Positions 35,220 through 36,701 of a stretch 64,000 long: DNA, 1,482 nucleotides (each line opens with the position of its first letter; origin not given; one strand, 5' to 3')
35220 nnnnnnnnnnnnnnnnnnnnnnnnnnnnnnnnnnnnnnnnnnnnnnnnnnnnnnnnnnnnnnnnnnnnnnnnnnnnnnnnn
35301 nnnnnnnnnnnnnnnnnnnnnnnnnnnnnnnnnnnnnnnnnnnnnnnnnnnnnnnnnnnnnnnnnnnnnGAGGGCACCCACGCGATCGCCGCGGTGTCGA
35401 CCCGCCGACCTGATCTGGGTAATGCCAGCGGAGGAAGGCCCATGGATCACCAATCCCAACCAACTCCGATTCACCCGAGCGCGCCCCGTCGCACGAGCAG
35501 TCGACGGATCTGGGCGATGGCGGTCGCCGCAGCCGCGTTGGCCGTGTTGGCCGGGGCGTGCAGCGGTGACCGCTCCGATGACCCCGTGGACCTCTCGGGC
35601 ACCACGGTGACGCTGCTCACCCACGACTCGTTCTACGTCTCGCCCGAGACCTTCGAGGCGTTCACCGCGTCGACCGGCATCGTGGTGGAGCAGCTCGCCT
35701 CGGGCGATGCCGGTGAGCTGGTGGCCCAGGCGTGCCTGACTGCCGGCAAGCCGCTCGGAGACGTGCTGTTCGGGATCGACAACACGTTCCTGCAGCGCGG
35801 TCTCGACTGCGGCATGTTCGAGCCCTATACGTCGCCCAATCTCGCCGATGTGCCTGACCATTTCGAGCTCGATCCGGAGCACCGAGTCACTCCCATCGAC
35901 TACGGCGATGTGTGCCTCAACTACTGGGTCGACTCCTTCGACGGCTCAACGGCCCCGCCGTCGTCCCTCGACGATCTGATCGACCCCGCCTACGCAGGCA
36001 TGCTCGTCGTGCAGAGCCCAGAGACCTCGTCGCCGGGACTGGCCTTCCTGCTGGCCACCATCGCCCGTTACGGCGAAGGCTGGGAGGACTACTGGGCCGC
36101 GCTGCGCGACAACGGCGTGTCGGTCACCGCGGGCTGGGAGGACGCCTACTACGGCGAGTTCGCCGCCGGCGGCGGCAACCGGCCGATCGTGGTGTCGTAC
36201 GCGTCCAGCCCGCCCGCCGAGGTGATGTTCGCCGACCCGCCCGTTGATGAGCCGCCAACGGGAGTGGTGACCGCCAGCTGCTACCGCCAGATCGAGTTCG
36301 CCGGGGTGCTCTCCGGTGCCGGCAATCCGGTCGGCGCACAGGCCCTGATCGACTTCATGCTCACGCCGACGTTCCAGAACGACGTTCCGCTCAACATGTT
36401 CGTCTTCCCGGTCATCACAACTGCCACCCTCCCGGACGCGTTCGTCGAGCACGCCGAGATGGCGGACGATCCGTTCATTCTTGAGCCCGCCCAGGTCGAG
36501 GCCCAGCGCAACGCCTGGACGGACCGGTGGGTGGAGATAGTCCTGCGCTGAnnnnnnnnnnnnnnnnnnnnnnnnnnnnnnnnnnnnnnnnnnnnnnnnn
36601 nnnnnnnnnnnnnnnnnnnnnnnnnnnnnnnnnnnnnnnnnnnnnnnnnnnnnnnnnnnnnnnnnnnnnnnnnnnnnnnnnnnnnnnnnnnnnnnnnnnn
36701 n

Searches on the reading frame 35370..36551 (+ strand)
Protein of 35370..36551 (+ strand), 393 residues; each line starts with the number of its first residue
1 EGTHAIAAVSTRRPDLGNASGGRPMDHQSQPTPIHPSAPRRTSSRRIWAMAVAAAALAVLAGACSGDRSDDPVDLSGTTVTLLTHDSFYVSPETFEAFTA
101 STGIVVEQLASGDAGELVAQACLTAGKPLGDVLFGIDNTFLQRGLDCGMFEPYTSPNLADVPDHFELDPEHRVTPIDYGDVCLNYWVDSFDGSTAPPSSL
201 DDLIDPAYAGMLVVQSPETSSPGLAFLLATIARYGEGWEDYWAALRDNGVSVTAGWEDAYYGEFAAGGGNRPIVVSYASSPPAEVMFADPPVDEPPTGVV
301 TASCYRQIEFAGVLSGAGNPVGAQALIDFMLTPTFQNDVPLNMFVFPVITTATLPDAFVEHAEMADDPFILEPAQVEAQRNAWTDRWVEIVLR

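Call 67: search_protein_families(library=pfam, proteins=[window:35370-36551:+], max_evalue=0.00001)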
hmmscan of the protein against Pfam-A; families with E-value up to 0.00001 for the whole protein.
window:35370-36551:+ (393 aa): 3 families
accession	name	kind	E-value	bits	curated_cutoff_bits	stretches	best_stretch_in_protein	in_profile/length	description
PF13343.11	SBP_bac_6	-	8.7e-22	78.2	24.6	1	130-356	4-226/245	Bacterial extracellular solute-binding protein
PF13416.11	SBP_bac_8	-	2e-11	44.6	27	1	95-365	3-278/279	Bacterial extracellular solute-binding protein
PF13531.11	SBP_bac_11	-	3.1e-06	27.6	25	1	96-336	18-218/227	Bacterial extracellular solute-binding protein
